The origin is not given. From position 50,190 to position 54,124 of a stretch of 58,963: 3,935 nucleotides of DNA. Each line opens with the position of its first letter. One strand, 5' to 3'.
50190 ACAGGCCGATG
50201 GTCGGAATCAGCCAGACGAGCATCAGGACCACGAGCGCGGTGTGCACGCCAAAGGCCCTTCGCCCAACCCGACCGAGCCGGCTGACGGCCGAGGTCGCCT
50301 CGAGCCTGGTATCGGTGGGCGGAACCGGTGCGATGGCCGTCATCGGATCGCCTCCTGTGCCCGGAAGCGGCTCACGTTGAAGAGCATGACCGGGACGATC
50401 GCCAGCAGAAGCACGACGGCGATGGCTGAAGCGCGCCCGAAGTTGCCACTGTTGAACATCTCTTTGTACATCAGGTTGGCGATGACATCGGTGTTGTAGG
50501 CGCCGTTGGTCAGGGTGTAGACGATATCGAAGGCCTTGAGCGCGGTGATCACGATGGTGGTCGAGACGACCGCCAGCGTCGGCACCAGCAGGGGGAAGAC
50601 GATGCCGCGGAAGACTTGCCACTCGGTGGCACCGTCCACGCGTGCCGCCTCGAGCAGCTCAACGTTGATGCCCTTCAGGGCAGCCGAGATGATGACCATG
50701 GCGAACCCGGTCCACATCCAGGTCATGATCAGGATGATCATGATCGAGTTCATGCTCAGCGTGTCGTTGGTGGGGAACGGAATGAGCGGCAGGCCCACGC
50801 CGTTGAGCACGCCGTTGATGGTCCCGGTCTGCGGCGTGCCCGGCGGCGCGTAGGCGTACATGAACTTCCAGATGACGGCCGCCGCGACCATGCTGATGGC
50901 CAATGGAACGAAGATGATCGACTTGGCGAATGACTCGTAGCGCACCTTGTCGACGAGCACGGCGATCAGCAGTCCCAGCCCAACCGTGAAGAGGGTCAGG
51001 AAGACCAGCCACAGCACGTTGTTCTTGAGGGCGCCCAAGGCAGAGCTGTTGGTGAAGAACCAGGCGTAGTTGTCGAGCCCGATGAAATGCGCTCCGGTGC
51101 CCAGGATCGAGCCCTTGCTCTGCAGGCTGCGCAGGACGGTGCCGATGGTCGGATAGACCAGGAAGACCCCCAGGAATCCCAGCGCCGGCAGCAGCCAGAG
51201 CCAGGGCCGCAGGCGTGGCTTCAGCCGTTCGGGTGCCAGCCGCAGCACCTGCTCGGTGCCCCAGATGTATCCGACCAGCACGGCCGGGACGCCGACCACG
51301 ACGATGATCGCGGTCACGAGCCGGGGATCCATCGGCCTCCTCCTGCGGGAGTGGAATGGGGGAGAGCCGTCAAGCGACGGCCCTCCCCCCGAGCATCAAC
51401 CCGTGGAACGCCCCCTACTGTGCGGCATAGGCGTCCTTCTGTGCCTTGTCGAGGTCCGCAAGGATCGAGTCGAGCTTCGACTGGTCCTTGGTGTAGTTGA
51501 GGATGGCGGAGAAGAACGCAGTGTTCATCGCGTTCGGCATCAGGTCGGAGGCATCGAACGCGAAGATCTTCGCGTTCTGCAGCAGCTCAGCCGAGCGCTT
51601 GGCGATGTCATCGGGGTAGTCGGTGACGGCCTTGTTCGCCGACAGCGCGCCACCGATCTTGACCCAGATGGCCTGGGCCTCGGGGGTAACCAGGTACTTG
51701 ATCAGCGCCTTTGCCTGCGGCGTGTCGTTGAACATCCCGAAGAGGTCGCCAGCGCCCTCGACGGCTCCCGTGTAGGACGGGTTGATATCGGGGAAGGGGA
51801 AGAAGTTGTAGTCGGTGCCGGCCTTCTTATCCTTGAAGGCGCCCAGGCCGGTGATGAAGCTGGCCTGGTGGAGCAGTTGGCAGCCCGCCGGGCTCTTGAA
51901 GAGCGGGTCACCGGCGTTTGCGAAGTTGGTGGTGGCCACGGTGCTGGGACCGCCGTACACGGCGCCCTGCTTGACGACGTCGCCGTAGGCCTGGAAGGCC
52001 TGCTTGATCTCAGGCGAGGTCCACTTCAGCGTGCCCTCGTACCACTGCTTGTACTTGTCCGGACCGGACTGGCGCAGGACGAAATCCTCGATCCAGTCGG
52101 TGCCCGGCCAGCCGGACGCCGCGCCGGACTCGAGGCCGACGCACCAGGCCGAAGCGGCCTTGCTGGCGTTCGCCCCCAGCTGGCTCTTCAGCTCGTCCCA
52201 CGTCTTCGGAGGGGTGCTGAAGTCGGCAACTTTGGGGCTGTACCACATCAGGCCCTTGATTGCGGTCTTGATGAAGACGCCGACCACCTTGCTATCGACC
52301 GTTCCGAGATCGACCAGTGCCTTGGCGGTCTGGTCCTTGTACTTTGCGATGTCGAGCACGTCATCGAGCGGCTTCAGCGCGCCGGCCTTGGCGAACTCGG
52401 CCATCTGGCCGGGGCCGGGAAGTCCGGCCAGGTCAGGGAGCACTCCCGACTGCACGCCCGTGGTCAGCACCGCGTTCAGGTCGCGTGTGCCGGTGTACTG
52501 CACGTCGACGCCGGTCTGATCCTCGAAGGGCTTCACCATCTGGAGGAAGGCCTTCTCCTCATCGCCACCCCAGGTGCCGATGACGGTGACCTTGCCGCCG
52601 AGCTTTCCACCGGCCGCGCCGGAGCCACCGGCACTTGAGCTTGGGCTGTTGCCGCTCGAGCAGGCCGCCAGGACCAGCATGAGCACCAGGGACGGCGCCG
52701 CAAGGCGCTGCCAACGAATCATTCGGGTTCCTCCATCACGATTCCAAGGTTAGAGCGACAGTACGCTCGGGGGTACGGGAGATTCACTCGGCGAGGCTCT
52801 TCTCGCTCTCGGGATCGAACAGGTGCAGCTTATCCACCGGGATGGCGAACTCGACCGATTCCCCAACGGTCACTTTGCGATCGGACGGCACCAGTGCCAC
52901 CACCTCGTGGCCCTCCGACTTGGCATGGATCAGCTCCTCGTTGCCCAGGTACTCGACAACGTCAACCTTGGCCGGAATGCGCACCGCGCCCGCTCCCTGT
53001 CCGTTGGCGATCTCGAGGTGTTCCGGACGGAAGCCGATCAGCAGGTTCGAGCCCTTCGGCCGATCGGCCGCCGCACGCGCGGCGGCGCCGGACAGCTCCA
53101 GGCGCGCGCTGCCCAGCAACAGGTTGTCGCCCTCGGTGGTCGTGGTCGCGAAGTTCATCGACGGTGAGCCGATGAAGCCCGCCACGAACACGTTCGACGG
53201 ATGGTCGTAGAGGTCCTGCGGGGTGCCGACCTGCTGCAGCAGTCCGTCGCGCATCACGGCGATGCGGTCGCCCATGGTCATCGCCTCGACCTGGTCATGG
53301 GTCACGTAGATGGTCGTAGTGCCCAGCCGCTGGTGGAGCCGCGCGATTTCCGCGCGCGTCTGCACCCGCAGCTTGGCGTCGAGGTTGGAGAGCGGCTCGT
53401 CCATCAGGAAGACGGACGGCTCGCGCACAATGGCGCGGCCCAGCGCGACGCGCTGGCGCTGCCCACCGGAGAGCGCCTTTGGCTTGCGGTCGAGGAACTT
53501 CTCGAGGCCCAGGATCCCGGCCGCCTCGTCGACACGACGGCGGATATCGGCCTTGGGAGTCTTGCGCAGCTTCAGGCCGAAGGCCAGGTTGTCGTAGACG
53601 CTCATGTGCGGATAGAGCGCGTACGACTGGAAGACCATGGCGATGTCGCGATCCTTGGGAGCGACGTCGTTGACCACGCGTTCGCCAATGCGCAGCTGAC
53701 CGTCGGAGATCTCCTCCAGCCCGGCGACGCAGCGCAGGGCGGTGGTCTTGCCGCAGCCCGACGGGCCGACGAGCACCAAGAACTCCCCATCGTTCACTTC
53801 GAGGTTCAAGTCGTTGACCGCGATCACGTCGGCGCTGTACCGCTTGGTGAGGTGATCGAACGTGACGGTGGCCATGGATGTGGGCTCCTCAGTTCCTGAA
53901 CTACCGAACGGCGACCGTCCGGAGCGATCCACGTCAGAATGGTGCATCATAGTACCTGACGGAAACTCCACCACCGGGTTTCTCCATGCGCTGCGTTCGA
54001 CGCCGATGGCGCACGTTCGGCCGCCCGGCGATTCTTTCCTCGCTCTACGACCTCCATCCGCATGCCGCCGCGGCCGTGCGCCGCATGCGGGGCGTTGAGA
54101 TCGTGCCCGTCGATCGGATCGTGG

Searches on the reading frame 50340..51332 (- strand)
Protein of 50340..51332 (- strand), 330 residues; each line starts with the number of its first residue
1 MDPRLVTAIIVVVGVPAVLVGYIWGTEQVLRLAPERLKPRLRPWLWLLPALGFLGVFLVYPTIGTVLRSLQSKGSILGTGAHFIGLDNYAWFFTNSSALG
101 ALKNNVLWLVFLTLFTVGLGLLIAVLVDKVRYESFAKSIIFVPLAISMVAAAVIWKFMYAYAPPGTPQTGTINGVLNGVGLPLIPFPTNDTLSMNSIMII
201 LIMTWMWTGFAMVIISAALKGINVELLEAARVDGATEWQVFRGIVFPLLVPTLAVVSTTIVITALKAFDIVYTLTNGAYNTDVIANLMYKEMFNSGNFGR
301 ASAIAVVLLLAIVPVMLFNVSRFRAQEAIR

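Call 59: search_protein_families(library=pfam, proteins=[window:50340-51332:-], max_evalue=0.00001)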
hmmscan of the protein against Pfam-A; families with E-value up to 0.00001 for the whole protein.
window:50340-51332:- (330 aa): 1 family
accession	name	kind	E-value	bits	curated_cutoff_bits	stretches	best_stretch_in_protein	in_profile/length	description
PF00528.27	BPD_transp_1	-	1.4e-18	67.7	26.4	1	117-318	2-174/184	Binding-protein-dependent transport system inner membrane component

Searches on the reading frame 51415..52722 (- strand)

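Call 59: search_protein_families(library=pfam, proteins=[window:51415-52722:-], max_evalue=0.00001)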
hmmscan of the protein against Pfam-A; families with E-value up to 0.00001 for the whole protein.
window:51415-52722:- (435 aa): 2 families
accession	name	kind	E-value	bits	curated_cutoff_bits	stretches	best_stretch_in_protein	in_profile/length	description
PF13416.11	SBP_bac_8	-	6e-21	75.9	27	1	61-375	1-273/279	Bacterial extracellular solute-binding protein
PF01547.30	SBP_bac_1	-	2e-18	67.9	26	1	53-351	2-307/307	Bacterial extracellular solute-binding protein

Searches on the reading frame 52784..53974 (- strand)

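Call 59: search_protein_families(library=pfam, proteins=[window:52784-53974:-], max_evalue=0.00001)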
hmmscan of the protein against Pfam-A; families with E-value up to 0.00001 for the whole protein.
window:52784-53974:- (396 aa): 3 families
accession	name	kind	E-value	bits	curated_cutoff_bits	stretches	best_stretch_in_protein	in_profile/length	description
PF00005.33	ABC_tran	-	4.4e-31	108.7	25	1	53-195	1-136/137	ABC transporter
PF08402.16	TOBE_2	-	5e-11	43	21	1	315-386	3-76/76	TOBE domain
PF17912.7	OB_MalK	-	2e-10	41.8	27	1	269-320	1-53/53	MalK OB fold domain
